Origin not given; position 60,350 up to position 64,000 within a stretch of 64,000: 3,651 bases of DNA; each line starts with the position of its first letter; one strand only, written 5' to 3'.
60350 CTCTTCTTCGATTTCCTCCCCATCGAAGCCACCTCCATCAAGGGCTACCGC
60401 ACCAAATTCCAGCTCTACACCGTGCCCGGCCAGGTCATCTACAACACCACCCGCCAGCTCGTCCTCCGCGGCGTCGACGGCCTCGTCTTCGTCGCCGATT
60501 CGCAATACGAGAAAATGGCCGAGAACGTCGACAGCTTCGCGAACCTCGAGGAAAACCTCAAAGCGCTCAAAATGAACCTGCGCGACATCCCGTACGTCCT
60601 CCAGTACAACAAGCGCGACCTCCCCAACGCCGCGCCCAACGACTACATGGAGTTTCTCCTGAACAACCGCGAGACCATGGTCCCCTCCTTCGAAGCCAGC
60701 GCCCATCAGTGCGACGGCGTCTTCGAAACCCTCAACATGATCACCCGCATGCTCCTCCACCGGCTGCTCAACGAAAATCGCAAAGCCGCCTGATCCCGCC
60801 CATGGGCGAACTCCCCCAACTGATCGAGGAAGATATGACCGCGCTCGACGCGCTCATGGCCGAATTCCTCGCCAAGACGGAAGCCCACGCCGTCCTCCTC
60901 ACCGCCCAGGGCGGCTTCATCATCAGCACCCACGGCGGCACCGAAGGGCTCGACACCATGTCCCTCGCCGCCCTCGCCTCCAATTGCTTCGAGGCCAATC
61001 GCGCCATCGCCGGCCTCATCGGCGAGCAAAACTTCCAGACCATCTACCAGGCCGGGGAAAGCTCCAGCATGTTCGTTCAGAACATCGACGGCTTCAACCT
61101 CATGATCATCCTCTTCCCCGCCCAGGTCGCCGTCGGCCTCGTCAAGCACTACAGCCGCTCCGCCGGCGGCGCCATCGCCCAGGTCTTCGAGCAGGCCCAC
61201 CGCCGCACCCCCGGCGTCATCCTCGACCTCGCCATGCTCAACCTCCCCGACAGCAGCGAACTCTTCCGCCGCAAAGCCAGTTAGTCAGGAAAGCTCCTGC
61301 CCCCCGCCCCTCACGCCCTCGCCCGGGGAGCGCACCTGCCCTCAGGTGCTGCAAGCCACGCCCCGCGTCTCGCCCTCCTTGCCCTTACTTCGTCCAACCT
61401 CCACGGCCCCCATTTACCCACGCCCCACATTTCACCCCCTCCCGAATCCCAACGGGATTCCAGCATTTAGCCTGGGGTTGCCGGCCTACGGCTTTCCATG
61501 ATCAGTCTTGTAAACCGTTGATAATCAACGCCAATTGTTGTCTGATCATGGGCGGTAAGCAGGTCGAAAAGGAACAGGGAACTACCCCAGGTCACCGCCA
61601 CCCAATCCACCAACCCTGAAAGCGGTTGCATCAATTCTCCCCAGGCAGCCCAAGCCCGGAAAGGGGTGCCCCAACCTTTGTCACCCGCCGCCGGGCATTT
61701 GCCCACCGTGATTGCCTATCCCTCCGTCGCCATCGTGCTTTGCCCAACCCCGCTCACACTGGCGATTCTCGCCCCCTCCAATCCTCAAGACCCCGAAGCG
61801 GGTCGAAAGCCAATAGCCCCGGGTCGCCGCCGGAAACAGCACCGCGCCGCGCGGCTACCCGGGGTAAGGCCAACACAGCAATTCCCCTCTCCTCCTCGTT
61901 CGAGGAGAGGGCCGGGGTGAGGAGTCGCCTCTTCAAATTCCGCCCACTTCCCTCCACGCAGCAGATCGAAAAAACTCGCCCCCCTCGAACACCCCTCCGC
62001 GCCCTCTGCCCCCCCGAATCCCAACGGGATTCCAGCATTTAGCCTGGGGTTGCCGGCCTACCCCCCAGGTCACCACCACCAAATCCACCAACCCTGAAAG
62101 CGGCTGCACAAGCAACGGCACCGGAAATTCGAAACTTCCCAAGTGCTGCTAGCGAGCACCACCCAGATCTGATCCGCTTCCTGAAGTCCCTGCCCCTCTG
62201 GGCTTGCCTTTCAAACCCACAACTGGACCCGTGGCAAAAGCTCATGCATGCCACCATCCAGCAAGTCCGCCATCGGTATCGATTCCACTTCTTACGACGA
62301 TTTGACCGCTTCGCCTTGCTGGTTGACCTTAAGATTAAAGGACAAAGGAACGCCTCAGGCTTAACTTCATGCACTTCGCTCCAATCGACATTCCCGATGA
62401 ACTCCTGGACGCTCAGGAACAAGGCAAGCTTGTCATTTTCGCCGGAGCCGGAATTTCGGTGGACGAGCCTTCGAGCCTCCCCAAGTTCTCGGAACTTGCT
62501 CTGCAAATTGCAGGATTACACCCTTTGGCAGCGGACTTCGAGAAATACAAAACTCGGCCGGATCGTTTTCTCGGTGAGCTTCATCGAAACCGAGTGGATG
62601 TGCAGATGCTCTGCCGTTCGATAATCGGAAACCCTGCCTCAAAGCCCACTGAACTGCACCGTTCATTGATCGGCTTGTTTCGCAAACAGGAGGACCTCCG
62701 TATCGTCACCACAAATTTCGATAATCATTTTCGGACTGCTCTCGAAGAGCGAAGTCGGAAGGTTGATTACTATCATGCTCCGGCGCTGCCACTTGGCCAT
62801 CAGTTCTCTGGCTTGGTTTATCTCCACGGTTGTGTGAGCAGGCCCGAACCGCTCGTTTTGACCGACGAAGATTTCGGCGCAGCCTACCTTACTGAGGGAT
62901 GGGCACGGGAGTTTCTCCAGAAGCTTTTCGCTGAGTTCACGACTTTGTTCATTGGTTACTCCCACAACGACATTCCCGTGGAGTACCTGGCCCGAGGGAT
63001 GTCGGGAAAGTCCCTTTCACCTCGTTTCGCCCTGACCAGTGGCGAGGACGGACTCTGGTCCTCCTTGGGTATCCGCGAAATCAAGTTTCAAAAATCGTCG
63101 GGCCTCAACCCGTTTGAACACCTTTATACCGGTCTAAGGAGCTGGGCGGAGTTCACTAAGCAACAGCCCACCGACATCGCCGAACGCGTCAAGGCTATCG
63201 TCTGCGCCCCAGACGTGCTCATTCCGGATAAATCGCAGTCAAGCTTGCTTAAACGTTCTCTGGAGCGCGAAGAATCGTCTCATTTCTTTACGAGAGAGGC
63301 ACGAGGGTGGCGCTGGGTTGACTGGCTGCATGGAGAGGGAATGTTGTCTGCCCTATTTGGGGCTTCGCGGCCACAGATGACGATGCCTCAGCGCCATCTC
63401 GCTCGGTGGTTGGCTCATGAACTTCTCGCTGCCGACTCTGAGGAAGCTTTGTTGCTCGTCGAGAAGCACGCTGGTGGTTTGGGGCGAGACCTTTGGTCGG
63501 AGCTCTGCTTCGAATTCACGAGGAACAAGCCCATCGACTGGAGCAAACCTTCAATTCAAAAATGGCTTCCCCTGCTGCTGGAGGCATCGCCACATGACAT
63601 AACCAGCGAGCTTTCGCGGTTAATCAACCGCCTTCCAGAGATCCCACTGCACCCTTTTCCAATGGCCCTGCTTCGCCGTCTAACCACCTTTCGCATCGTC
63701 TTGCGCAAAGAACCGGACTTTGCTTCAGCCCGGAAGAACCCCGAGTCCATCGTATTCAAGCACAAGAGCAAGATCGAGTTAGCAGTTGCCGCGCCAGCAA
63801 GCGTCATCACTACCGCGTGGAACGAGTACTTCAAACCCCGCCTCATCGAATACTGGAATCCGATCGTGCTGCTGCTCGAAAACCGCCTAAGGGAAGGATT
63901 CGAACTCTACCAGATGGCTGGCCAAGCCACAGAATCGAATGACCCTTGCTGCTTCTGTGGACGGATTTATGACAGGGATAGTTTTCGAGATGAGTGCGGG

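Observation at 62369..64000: Large SIR2-domain protein (defence-type sirtuin) opening a low-GC segment; truncated by the window end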

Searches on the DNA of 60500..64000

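Call 60: search_rna_families(source=window, start=60500, end=64000, threshold=evalue, max_evalue=0.1)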
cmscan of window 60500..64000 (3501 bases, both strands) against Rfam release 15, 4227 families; matches with E-value up to 0.1: 0.
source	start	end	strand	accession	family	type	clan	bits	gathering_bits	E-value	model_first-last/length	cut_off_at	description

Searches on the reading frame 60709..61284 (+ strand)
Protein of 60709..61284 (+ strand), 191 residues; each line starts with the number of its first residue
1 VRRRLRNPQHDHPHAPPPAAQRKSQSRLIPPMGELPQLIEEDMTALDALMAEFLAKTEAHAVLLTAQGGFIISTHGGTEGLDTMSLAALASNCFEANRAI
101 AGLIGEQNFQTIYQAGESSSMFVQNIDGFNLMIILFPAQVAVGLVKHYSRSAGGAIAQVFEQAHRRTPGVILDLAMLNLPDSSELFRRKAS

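Call 11: search_protein_families(library=pfam, proteins=[window:60709-61284:+], max_evalue=0.01)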
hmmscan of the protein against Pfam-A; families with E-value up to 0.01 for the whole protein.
window:60709-61284:+ (191 aa): 1 family
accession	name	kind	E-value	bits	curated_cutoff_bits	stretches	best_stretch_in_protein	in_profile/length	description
PF03259.23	Robl_LC7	-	3.5e-05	23.9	23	1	49-131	5-86/91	Roadblock/LC7 domain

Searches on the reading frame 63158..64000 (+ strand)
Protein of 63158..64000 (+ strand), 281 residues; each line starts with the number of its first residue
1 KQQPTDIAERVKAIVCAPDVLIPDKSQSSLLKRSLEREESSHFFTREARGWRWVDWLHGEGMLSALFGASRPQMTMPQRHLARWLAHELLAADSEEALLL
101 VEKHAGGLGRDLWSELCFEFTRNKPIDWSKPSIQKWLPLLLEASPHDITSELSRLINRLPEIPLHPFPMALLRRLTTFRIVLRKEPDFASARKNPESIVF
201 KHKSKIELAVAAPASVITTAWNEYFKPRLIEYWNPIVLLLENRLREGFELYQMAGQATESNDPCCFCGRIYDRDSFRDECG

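Call 53: search_protein_representatives(protein=window:63158-64000:+)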
Query: 281 residues. Proteins with E-value up to 0.001 (for the whole library): 310; up to 1e-10: 29; up to 1e-30: 2. The best 150 are listed.
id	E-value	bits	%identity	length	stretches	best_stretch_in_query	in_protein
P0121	1.0e-54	202.3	39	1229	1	2-277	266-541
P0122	8.8e-43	163.1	37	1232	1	2-274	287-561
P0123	3.1e-27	112.1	31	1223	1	1-259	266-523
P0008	4.2e-27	111.6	32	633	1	3-273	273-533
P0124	8.1e-24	100.8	35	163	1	58-211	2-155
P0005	3.0e-22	95.7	62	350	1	1-73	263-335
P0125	3.1e-21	92.4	27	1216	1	3-264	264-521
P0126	1.2e-17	80.6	30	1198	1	6-266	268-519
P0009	3.0e-17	79.3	45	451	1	1-120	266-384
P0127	8.9e-17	77.7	31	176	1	12-174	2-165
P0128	1.6e-16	76.9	30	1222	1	3-258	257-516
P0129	6.0e-16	75.0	28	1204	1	14-266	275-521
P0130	2.0e-15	73.3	33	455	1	150-278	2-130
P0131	2.0e-14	70.0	68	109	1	8-57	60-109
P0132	4.0e-14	69.1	30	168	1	16-153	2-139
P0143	6.5e-12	61.8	27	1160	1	10-245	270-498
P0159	1.3e-09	54.3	26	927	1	6-266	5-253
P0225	5.4e-07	45.6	29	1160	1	26-159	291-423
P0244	1.3e-06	44.4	31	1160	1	25-164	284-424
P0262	3.5e-06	43.0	28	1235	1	22-159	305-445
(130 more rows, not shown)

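Call 68: find_encoding_contigs(protein=P0159, flank=6000, max_places=3)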
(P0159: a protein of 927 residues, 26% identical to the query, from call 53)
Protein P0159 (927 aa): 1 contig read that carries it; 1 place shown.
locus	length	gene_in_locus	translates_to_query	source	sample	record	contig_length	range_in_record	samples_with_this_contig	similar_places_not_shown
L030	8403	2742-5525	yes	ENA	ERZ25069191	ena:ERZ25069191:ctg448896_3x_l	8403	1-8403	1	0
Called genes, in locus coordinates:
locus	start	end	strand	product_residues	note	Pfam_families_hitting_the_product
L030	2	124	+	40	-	?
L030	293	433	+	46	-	-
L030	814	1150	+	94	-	-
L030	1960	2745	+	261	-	PF13289:SIR2_2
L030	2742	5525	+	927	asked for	PF13212:DUF4020 (weak)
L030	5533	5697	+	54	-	-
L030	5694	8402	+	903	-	?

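Call 73: predict_structure(alignment_id=A5)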
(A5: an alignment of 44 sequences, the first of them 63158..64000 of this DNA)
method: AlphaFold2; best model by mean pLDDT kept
length: 281 residues; sequences in the alignment: 44
mean_pLDDT: 89.4   pTM: 0.84
mean pLDDT of the five models: 89.4, 88.1, 87.8, 87.1, 86.2
residues with pLDDT >= 90: 192; 70-90: 71; 50-70: 18; < 50: 0
segments of 3 or more residues with pLDDT < 50: none
pLDDT, mean of each block of 10 residues (from residue 1): 87 96 97 97 97 97 90 90 97 93 91 95 88 93 86 89 87 92 86 79 89 87 93 95 94 93 71 55 51
secondary structure, 60 per line:
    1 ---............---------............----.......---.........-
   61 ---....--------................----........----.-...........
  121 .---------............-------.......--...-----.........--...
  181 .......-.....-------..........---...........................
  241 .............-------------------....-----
elements in order: H4-15 H25-36 H41-47 H51-59 H76-91 H96-103 H110-121 H131-142 H150-156 H167-175 E178-187 H189-193 E201-210 H214-253 H273-276

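Call 75: fold_search(model_id=the predicted structure, library=pdb)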
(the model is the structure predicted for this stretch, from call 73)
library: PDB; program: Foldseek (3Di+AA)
matches with E <= 10: 583; with E <= 0.001: 0
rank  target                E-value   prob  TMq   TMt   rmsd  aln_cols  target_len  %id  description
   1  3h3d_X                3.9e-02  0.97  0.28  0.25   8.6       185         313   12  Drosophila Pumilio RNA binding domain (Puf domain) (released 2009-04-28)
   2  4rv1_D                4.5e-02  0.91  0.24  0.17  11.0       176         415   12  Crystal Structure of Engineered Protein. Northeast Structural Genomics Consortium (NESG) Target OR497. (released 2014-12-10)
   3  5bzu_A                1.2e-01  0.66  0.23  0.19  12.3       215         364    9  Crystal structure of the RNA-binding domain of yeast Puf5p bound to AAT2 RNA (released 2015-09-23)
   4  9gyt_1v               1.5e-01  0.51  0.23  0.17  11.9       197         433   15  High resolution structure of B. oleracea mitoribosome (released 2025-10-15)
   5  4ozs                  1.9e-01  0.66  0.26  0.36   9.1       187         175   13  RNA binding protein (released 2015-04-22)
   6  4d4e_A                1.9e-01  0.66  0.23  0.27  11.3       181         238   11  Crystal structure of computationally designed armadillo repeat proteins for modular peptide recognition. (released 2016-01-13)
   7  3gvo                  2.3e-01  0.77  0.28  0.24   9.3       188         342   13  Structure and RNA binding of the mouse Pumilio-2 Puf Domain (released 2009-06-30)
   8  5bz5_A                2.5e-01  0.35  0.26  0.21  16.3       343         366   10  Crystal structure of the RNA-binding domain of yeast Puf5p bound to AMN1 RNA (released 2015-09-23)
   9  5i9d_A                2.6e-01  0.54  0.25  0.21   8.9       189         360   13  Crystal structure of designed pentatricopeptide repeat protein dPPR-U8A2 in complex with its target RNA U8A2 (released 2016-04-27)
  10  3woz_A                2.8e-01  0.51  0.27  0.31   9.8       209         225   12  Crystal structure of CLASP2 TOG domain (TOG3) (released 2015-05-27)
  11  5mfk_B                3.6e-01  0.75  0.33  0.37   7.9       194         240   12  Designed armadillo repeat protein YIII(Dq.V1)4CPAF in complex with peptide (KR)4 (released 2017-09-13)
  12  3q0o_B                3.6e-01  0.69  0.28  0.25   9.3       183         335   13  Crystal structure of the PUMILIO-homology domain from Human PUMILIO1 in complex with erk2 NRE (released 2011-03-16)
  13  5mfi_B                3.6e-01  0.51  0.24  0.27  11.1       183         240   13  Designed armadillo repeat protein YIII(Dq.V2)4CqI in complex with peptide (KR)4 (released 2017-09-13)
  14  5ykh                  3.6e-01  0.47  0.30  0.24  15.2       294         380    9  Crystal structure of the engineered nine-repeat PUF domain (released 2018-03-14)
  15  3woz_B                3.7e-01  0.30  0.22  0.25   9.2       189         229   14  Crystal structure of CLASP2 TOG domain (TOG3) (released 2015-05-27)
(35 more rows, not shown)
